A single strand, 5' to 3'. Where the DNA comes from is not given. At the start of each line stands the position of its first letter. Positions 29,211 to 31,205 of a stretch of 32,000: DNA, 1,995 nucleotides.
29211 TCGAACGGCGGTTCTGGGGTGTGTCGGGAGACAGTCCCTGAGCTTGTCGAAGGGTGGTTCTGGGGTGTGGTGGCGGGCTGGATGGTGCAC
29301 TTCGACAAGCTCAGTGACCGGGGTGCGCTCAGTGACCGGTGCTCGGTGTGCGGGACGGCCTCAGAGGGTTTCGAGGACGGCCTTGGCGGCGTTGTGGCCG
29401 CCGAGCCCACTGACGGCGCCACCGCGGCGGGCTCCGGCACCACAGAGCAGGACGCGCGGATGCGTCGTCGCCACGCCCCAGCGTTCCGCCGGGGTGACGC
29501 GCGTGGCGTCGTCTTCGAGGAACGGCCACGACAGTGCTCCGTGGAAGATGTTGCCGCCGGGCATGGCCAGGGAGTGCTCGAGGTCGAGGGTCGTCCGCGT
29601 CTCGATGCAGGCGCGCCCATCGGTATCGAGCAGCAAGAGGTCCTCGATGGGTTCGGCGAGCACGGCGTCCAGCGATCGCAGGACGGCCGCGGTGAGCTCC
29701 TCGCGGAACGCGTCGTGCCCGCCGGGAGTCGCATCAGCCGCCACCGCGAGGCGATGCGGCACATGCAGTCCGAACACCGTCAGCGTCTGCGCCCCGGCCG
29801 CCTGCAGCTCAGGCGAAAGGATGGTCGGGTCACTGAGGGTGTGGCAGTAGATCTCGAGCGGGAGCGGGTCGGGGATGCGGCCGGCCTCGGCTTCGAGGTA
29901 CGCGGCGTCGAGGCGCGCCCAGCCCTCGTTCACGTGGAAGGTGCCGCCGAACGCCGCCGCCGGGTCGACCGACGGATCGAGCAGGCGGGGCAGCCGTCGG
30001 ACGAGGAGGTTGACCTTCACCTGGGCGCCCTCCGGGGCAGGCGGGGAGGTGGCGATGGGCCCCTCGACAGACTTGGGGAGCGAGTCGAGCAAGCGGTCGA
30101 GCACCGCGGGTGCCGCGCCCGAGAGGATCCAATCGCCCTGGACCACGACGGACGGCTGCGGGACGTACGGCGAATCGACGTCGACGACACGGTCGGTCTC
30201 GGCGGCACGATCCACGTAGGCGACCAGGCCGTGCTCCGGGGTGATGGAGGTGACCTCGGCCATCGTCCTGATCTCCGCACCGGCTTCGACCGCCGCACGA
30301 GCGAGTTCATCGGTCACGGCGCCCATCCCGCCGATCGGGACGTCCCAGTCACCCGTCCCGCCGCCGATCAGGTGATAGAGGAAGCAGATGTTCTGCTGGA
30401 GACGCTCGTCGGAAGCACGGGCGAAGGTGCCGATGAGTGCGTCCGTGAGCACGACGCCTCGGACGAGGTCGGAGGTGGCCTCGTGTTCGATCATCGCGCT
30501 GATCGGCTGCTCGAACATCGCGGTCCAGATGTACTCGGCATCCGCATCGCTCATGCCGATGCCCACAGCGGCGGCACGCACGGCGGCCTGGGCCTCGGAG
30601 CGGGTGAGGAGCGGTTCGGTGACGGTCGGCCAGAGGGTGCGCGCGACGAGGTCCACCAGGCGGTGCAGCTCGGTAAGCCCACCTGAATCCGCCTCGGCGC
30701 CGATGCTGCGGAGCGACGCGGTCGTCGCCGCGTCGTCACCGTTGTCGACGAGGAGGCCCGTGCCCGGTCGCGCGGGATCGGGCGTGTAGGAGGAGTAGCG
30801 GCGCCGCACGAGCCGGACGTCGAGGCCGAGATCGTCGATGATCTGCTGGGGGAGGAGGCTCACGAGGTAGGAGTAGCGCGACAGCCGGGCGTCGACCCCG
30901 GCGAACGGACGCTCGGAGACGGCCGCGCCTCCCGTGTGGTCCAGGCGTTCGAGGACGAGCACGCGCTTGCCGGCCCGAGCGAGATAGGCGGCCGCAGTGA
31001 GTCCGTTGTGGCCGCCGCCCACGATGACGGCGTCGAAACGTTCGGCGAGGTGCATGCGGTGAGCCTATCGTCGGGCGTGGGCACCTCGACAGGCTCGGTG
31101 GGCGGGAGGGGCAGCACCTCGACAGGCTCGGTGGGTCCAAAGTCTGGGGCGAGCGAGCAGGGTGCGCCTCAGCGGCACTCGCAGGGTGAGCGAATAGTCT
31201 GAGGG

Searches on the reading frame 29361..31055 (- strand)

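Call 14: search_protein_families(library=pfam, proteins=[window:29361-31055:-], max_evalue=0.01)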
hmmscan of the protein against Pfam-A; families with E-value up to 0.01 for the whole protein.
window:29361-31055:- (564 aa): 11 families
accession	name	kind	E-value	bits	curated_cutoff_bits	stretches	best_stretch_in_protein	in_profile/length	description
PF01266.30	DAO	-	9.4e-13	48.8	27.9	2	8-144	1-130/353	FAD dependent oxidoreductase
PF13450.12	NAD_binding_8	-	9.2e-12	45.5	21.9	1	11-52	1-41/68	NAD(P)-binding Rossmann-like domain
PF01593.30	Amino_oxidase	-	6.2e-08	32.8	19.8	1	18-278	3-235/443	Flavin containing amine oxidoreductase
PF12831.13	FAD_oxidored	-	1.1e-07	32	27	1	8-50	1-43/416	FAD dependent oxidoreductase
PF01494.25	FAD_binding_3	-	1.9e-06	27.8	22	1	8-41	3-36/349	FAD binding domain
PF00890.30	FAD_binding_2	-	3.2e-06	27.1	20.4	1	8-46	1-39/414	FAD binding domain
PF01946.23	Thi4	-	3.2e-05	23.7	26.2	1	7-44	18-56/235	Thi4 family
PF07992.20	Pyr_redox_2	-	4.2e-05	23.6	26.1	1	9-41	3-177/291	Pyridine nucleotide-disulphide oxidoreductase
PF00070.33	Pyr_redox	-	6.2e-05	23.9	22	1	9-41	2-34/82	Pyridine nucleotide-disulphide oxidoreductase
PF01134.28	GIDA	-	0.0016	18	22.1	1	8-40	1-34/391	Glucose inhibited division protein A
PF03486.20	HI0933_like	-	0.0018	18.2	50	1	8-42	2-36/244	HI0933-like protein Rossmann domain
